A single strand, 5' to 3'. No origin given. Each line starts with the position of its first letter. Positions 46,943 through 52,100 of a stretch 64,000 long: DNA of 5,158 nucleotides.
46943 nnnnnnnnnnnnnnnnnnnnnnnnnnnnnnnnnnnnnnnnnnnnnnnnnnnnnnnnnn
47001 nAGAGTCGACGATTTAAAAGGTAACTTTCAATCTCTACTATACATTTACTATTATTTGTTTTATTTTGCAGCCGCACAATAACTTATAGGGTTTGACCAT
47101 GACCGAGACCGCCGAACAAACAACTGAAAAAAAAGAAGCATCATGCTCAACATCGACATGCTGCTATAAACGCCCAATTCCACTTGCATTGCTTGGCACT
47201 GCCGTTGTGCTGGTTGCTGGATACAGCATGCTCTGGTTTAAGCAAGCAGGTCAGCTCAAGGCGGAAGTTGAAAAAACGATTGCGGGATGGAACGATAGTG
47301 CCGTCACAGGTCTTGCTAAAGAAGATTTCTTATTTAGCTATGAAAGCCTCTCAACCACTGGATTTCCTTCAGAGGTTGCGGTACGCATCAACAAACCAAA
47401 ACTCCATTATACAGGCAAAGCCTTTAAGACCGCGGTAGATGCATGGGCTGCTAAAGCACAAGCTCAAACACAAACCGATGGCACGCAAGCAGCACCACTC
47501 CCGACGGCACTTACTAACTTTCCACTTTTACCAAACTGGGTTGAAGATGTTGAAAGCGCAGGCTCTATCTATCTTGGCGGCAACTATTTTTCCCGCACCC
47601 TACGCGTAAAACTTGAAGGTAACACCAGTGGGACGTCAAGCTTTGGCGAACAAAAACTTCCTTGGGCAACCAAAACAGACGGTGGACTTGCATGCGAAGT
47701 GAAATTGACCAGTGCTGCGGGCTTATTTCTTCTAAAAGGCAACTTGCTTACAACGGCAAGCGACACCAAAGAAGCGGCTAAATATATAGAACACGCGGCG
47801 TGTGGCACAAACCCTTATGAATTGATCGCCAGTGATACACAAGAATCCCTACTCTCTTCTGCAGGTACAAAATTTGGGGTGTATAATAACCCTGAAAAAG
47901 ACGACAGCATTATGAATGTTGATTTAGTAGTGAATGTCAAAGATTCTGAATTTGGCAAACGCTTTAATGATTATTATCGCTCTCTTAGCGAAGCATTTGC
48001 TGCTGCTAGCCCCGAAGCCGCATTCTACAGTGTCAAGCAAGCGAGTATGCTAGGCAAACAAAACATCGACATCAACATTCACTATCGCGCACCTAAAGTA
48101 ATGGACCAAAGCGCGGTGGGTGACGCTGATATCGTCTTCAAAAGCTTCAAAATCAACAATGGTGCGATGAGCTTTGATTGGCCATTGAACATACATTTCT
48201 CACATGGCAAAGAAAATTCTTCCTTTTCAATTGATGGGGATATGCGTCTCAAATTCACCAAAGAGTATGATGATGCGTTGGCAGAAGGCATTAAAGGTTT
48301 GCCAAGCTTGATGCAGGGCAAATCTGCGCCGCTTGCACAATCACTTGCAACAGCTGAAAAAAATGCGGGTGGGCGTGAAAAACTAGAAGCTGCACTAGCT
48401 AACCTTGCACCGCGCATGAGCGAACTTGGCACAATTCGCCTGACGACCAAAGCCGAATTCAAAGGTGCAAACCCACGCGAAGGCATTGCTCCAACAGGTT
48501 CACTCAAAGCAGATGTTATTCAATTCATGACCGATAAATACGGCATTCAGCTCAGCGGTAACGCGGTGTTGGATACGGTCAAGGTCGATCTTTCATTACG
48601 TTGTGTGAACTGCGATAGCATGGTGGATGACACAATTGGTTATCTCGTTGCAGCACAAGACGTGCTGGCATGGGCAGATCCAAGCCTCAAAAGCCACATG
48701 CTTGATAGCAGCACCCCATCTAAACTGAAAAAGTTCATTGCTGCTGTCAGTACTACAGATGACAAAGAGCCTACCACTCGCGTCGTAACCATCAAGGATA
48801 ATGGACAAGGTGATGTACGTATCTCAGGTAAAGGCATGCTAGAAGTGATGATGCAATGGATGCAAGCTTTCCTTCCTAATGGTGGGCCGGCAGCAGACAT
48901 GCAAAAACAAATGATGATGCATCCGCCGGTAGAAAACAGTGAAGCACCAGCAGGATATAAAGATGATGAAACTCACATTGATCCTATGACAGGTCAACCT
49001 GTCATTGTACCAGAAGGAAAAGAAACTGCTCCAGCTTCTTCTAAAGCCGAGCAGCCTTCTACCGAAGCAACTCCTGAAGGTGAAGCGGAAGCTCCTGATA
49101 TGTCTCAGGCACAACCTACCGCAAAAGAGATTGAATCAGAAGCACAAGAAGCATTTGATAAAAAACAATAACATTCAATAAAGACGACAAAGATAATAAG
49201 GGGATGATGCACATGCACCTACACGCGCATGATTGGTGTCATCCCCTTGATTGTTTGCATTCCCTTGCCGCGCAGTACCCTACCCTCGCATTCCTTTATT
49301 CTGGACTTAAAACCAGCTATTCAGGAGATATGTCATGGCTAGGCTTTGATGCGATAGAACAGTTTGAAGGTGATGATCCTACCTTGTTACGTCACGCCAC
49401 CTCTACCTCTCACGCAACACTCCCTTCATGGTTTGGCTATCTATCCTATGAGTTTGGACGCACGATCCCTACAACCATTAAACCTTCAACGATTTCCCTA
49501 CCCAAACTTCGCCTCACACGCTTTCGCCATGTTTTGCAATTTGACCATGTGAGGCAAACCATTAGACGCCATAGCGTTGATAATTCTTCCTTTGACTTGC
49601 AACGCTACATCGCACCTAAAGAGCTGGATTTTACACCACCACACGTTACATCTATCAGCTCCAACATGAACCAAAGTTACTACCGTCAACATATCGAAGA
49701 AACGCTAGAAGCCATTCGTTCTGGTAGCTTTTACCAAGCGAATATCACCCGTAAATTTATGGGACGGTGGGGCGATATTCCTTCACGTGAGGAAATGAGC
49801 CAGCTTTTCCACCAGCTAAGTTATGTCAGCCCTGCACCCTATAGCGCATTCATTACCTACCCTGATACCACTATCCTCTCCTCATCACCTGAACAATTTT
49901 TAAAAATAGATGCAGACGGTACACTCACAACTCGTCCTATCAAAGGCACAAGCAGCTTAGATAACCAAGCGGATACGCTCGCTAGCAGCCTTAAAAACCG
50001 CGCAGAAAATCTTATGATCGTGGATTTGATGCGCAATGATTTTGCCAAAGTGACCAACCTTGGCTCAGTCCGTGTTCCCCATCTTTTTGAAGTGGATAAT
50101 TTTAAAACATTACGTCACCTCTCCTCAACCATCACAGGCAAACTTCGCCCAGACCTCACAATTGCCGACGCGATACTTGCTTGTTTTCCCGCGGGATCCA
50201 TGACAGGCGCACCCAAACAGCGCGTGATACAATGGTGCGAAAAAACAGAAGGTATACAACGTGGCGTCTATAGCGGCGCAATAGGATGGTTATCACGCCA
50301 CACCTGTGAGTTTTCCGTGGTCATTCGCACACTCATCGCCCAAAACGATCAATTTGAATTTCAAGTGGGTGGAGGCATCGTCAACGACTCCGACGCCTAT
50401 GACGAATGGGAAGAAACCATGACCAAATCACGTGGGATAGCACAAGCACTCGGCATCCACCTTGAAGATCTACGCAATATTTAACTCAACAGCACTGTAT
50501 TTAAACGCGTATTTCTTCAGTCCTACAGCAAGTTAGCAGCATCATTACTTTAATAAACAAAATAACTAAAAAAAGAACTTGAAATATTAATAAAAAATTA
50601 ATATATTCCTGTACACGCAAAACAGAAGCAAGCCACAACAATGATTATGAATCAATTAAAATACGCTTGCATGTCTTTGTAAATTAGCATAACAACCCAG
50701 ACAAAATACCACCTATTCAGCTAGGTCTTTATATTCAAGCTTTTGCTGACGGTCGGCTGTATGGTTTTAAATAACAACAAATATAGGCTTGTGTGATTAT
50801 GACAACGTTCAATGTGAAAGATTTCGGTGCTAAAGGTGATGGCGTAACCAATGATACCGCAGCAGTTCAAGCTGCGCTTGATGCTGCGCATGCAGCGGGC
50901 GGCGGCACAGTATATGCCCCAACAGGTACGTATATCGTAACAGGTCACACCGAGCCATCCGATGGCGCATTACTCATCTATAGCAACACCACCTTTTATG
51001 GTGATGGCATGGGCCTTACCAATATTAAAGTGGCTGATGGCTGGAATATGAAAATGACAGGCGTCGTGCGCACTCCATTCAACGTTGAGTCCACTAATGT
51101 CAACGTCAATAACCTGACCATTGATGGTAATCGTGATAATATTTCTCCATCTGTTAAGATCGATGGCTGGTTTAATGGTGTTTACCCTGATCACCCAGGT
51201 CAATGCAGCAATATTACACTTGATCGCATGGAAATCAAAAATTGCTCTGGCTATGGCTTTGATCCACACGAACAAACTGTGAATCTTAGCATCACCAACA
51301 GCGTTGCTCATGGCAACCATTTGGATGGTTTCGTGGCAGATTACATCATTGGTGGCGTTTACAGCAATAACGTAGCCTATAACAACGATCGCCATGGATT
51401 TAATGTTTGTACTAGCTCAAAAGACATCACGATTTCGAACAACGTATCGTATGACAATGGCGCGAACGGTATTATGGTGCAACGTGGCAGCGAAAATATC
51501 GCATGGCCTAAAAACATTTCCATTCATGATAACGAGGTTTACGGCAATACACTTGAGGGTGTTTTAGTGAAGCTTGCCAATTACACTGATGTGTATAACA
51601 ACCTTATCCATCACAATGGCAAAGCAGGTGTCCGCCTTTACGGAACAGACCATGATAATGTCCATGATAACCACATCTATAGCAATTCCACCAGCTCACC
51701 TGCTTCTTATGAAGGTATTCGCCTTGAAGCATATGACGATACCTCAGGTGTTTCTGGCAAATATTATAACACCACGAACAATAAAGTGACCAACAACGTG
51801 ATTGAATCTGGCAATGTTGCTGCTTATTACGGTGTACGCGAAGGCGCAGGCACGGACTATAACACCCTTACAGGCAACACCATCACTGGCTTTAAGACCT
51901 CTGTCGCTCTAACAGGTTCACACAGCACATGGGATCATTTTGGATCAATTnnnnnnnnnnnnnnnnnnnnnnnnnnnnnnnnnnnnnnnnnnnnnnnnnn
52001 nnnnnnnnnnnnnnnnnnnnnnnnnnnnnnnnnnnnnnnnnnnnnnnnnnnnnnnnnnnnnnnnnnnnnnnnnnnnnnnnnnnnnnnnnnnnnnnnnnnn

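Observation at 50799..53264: AlgE-type secreted alginate epimerase/lyase in an alphaproteobacterium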

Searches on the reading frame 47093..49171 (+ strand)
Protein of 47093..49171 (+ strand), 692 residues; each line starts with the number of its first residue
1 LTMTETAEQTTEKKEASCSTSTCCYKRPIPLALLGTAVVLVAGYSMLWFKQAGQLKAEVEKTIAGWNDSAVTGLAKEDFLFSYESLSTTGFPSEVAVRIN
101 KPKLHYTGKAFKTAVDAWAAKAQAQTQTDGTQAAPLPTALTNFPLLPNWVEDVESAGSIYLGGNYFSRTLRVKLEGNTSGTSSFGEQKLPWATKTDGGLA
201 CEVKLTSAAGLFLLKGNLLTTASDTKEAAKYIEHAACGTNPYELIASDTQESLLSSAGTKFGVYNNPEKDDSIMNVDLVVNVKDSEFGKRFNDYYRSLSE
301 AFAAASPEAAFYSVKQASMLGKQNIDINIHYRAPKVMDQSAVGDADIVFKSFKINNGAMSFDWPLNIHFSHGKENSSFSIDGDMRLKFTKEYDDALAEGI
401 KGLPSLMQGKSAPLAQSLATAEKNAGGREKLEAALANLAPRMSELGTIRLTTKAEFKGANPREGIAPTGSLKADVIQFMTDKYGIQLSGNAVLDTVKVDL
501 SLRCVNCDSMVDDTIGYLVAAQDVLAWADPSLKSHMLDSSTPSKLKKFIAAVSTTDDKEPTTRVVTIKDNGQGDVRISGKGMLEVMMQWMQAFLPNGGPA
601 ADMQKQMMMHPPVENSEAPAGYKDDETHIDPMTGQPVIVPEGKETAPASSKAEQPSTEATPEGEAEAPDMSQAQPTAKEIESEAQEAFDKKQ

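Call 3: search_protein_families(library=pfam, proteins=[window:47093-49171:+], max_evalue=0.01)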
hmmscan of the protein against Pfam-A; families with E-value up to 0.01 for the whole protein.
window:47093-49171:+ (692 aa): 0 families

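Call 12: search_protein_families(library=ncbifam, proteins=[window:47093-49171:+], max_evalue=0.00001)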
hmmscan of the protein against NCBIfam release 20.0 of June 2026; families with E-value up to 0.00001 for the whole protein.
window:47093-49171:+ (692 aa): 0 families

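Call 55: search_protein_families(library=pfam, proteins=[window:47093-49171:+], max_evalue=1)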
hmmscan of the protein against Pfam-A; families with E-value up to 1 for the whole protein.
window:47093-49171:+ (692 aa): 1 family
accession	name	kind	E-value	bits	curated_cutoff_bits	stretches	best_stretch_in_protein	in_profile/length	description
PF09898.14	DUF2125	-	0.028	14.4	24.2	1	48-124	1-69/319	Uncharacterized protein conserved in bacteria (DUF2125)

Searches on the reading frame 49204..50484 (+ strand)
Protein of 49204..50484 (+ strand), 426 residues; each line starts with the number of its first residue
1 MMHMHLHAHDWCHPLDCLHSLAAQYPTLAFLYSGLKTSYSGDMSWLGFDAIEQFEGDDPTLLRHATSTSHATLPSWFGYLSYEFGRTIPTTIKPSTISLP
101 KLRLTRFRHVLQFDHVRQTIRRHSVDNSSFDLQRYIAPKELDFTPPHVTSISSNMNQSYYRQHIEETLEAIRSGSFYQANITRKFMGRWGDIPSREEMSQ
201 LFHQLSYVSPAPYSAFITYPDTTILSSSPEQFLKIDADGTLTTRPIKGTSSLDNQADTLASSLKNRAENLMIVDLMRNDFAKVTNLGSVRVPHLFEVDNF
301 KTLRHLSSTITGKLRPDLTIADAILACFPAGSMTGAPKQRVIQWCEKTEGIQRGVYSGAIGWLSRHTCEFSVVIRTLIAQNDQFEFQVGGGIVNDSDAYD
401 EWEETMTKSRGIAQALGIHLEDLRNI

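Call 3: search_protein_families(library=pfam, proteins=[window:49204-50484:+], max_evalue=0.01)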
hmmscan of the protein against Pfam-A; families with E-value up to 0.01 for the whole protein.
window:49204-50484:+ (426 aa): 2 families
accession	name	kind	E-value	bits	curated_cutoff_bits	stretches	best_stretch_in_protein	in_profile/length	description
PF00425.24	Chorismate_bind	-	2.6e-75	253.8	27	1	158-408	3-257/257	chorismate binding enzyme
PF04715.19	Anth_synt_I_N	-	1.9e-05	25.4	23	1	76-119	92-137/140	Anthranilate synthase component I, N terminal region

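Call 12: search_protein_families(library=ncbifam, proteins=[window:49204-50484:+], max_evalue=0.00001)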
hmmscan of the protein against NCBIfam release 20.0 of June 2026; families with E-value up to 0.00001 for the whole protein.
window:49204-50484:+ (426 aa): 26 families (the best 25 are shown)
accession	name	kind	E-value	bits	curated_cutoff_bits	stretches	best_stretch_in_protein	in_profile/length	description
TIGR00553.1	pabB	equivalog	5.7e-87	291.9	328.4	1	76-410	1-327/329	aminodeoxychorismate synthase component I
TIGR01824.1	PabB-clade2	equivalog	2.3e-81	273.8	408.55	1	76-411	3-354/355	aminodeoxychorismate synthase, component I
NF005698.0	PRK07508.1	equivalog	3.1e-77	259.7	452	1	78-413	55-376/383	aminodeoxychorismate synthase component I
TIGR00564.1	trpE_most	equivalog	3.4e-74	250.5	517.7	1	73-415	91-453/455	anthranilate synthase component I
TIGR01820.1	TrpE-arch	equivalog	7.8e-70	236.4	512.05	1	69-417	94-449/449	anthranilate synthase component I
NF006563.0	PRK09070.1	equivalog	7e-66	222.7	514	1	64-417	82-445/447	aminodeoxychorismate synthase component I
NF004530.0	PRK05877.1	equivalog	1.2e-65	222.3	383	1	64-415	69-414/425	aminodeoxychorismate synthase component I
NF012009.0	PRK15465.1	equivalog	1.1e-64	218.6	622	1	77-415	107-450/453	aminodeoxychorismate synthase component 1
NF004610.0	PRK05940.1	equivalog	1.4e-52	179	568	1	108-417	138-460/467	anthranilate synthase component I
NF010086.0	PRK13571.1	equivalog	8.5e-52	176.3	693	1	126-416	200-497/510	anthranilate synthase component I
NF010089.0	PRK13574.1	equivalog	8.7e-49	166.6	527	1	77-418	83-420/421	anthranilate synthase component I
NF010087.0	PRK13572.1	equivalog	2.5e-48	164.9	580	1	76-418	90-433/435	anthranilate synthase component I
TIGR01823.1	PabB-fungal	equivalog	2.8e-48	164.8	442.55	1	148-415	461-740/742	aminodeoxychorismate synthase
NF010079.0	PRK13564.1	equivalog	1.5e-47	162.6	471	1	139-416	225-511/521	anthranilate synthase component 1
NF005009.0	PRK06404.1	equivalog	9.3e-47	159.9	422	1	150-411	97-349/351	anthranilate synthase component I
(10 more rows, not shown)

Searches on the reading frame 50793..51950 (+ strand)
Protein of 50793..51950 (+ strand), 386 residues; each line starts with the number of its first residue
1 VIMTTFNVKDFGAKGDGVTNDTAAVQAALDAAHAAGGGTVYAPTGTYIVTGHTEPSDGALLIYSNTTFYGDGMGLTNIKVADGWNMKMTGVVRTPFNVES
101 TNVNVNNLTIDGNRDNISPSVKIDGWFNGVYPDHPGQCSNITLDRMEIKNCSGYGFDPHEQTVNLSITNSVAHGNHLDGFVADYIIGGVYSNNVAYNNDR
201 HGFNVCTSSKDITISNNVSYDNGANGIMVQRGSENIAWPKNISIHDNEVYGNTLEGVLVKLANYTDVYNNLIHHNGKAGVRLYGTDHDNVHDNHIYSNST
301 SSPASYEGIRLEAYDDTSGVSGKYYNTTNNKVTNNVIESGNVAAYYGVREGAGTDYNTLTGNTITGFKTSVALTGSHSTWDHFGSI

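Call 9: find_related_loci(query=window:50793-51950:+, collection=genome_contigs, flank=10000)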
Query window:50793-51950:+ (386 aa) in genome_contigs; peptide patterns used: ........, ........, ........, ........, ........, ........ (x = any residue, [..] = any of these).
41 stretches matched a pattern, but none encodes a relative of the query by tblastn (E <= 1e-3).

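Call 37: find_related_loci(query=A1, collection=genome_contigs, flank=10000)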
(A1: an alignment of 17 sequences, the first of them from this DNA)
Query A1 (375 aa) in genome_contigs; peptide patterns used: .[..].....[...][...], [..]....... (x = any residue, [..] = any of these).
349 stretches matched a pattern; 325 encode a relative of the query (tblastn E <= 1e-3); the best 80 are kept; 80 distinct loci.
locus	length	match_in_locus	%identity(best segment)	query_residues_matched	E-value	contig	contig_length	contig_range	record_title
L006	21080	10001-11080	57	1-363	1e-129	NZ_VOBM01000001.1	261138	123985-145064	Pseudomonas sp. ANT_J28 ctg00001_261138, whole genome shotgun sequence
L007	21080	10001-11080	57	1-363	2e-128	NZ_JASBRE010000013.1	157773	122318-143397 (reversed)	Pseudomonas sp. AL03 NODE_13_length_157773_cov_79.944255, whole genome shotgun sequence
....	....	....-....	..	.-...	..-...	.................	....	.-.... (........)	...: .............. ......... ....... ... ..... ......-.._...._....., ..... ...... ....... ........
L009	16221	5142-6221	57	1-363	2e-124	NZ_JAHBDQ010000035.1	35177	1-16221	Pseudomonas sp. A-RE-19 NODE_41, whole genome shotgun sequence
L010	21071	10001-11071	57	4-363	2e-124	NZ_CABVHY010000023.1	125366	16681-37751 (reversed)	Pseudomonas fluorescens isolate PS723, whole genome shotgun sequence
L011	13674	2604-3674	57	4-363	3e-124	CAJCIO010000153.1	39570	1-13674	Gammaproteobacteria bacterium isolate BOG_genome_mining.2 genome assembly, contig: k141_2482126, whole genome shotgun se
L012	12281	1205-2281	54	4-364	7e-123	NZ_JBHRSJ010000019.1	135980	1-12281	Azotobacter bryophylli strain KCTC 62195 velvet_auto_105_19, whole genome shotgun sequence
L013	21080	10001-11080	59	1-363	3e-122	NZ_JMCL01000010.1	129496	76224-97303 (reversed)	Pseudomonas sp. Ant30-3 contig_10, whole genome shotgun sequence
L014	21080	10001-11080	56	1-363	2e-121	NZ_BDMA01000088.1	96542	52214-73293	Metapseudomonas resinovorans strain MO-1, whole genome shotgun sequence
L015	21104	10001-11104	57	1-371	4e-121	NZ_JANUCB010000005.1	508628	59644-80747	Pseudomonas sp. JAI111 Ga0401623_05, whole genome shotgun sequence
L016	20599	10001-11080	58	1-363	6e-121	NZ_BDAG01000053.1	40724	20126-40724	Pseudomonas migulae NBRC 103157, whole genome shotgun sequence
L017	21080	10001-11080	57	1-363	2e-120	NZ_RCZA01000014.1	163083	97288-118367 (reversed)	Pseudomonas mandelii strain OWC5 scaffold14.1, whole genome shotgun sequence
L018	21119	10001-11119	53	1-375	4e-120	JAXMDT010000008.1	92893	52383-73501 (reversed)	MAG: Rickettsiales bacterium isolate STL-PRO43 C3.18.fa-8, whole genome shotgun sequence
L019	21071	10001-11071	58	4-363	8e-120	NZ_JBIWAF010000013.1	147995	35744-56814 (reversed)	Pseudomonas sp. NPDC099000 NPDC099000_370_E2.ctg-0013, whole genome shotgun sequence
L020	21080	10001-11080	57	1-363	9e-120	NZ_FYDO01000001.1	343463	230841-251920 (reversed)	Pseudomonas sp. Irchel s3f7 isolate Pseudomonas sp. Irchel s3f7, whole genome shotgun sequence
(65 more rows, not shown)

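Call 49: search_protein_representatives(protein=window:50799-51950:+)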
Query: 384 residues. Proteins with E-value up to 0.001 (for the whole library): 22944; up to 1e-10: 1163; up to 1e-30: 231. The best 150 are listed.
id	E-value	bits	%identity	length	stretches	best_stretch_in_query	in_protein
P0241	8.3e-180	614.1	47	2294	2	3-374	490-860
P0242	1.5e-173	593.5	47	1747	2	4-365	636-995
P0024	1.8e-165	566.9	46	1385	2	1-373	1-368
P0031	1.5e-162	557.3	46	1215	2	3-366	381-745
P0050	1.3e-155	534.4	44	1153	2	3-371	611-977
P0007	8.6e-152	521.9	64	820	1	1-381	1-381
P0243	1.9e-122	425.3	39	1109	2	1-373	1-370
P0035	1.5e-121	422.3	58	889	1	2-376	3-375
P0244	1.6e-120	419.0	57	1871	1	3-368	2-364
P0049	1.2e-119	416.0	57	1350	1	3-367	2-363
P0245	3.7e-118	411.2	54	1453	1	4-377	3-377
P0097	1.1e-114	399.7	52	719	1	2-377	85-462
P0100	1.4e-112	392.8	54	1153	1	3-378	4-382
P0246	8.7e-112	390.2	52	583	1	3-377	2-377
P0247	1.0e-111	390.0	54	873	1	3-377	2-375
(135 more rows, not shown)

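Call 85: predict_structure(alignment_id=A1)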
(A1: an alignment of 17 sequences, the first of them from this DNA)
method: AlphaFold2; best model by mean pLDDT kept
length: 375 residues; sequences in the alignment: 17
mean_pLDDT: 95.4   pTM: 0.93
mean pLDDT of the five models: 95.4, 94.9, 94.8, 94.2, 93.5
residues with pLDDT >= 90: 335; 70-90: 37; 50-70: 3; < 50: 0
segments of 3 or more residues with pLDDT < 50: none
pLDDT, mean of each block of 10 residues (from residue 1): 95 98 99 98 97 94 98 98 96 96 99 95 95 94 99 96 99 98 97 99 95 99 95 87 99 97 98 97 97 94 91 90 96 90 87 94 92 77
secondary structure, 60 per line:
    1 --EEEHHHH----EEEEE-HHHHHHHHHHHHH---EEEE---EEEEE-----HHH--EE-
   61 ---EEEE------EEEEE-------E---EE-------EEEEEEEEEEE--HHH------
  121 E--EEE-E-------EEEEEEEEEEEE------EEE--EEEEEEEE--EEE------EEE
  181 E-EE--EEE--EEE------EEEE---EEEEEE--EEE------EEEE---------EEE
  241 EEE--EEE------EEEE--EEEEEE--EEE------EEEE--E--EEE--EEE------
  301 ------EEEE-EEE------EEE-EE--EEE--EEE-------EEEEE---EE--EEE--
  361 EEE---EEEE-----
elements in order: E3-5 H6-9 E14-18 H20-32 E36-39 E43-47 E64-67 E74-78 E99-109 E124-126 E136-147 E154-156 E159-166 E169-171 E178-181 E187-189 E192-194 E201-204 E208-213 E216-218 E225-228 E238-243 E246-248 E255-258 E261-266 E269-271 E278-281 E287-289 E292-294 E307-310 E312-314 E321-323 E329-331 E334-336 E344-348 E356-358 E361-363 E367-370

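Call 87: fold_search(model_id=the predicted structure, library=pdb)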
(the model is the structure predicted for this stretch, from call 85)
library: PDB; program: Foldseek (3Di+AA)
matches with E <= 10: 473; with E <= 0.001: 235
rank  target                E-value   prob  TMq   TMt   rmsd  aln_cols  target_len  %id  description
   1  5lw3                  1.1e-37  1.00  0.95  0.94   1.2       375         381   53  Azotobacter vinelandii Mannuronan C-5 epimerase AlgE6 A-module (released 2017-10-25)
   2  2pyg_B                2.1e-36  1.00  0.95  0.95   1.4       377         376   49  Azotobacter vinelandii Mannuronan C-5 epimerase AlgE4 A-module (released 2008-05-27)
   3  2pyg_A                2.5e-35  1.00  0.95  0.95   1.4       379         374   48  Azotobacter vinelandii Mannuronan C-5 epimerase AlgE4 A-module (released 2008-05-27)
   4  2pyh_B                5.1e-35  1.00  0.95  0.94   1.7       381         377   48  Azotobacter vinelandii Mannuronan C-5 epimerase AlgE4 A-module complexed with mannuronan trisaccharide (released 2008-05-27)
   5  2pyh_A                1.8e-34  1.00  0.95  0.95   1.3       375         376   49  Azotobacter vinelandii Mannuronan C-5 epimerase AlgE4 A-module complexed with mannuronan trisaccharide (released 2008-05-27)
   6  8jaz_A                2.4e-32  1.00  0.87  0.68   4.5       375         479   44  Structure of the alginate epimerase/lyase complexed with di-mannuronic acid (released 2024-05-08)
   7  8ja4                  3.7e-32  1.00  0.88  0.69   4.5       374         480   45  Structure of the alginate epimerase/lyase (released 2024-05-08)
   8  6f7d                  4.1e-10  1.00  0.75  0.54   3.6       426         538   14  Crystal structure of Dettilon tailspike protein (gp208) (released 2018-12-19)
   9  6f7k_B                6.3e-10  1.00  0.71  0.50   4.3       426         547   14  Crystal structure of Dettilon tailspike protein (gp208) (released 2018-12-19)
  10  5zru_A                9.6e-10  1.00  0.54  0.37   8.0       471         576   15  Crystal structure of Agl-KA catalytic domain (released 2019-10-23)
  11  7chu_A                9.6e-10  1.00  0.41  0.32   9.8       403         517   20  Geobacillus virus E2 - ORF18 (released 2021-04-14)
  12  3jur_A                2.4e-09  1.00  0.60  0.52   6.8       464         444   14  The crystal structure of a hyperthermoactive Exopolygalacturonase from Thermotoga maritima (released 2009-11-17)
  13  3jur_D                2.9e-09  1.00  0.62  0.53   6.4       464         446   16  The crystal structure of a hyperthermoactive Exopolygalacturonase from Thermotoga maritima (released 2009-11-17)
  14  3gq7                  4.6e-09  1.00  0.51  0.33  11.6       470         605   18  Crystal Structure of the Bacteriophage Phi29 Gene Product 12 N-terminal Fragment (released 2009-05-26)
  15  6nw9_C                5.6e-09  1.00  0.63  0.41   5.4       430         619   12  CRYSTAL STRUCTURE OF A TAILSPIKE PROTEIN 3 (TSP3, ORF212) FROM ESCHERICHIA COLI O157:H7 BACTERIOPHAGE CBA120 (released 2019-06-05)
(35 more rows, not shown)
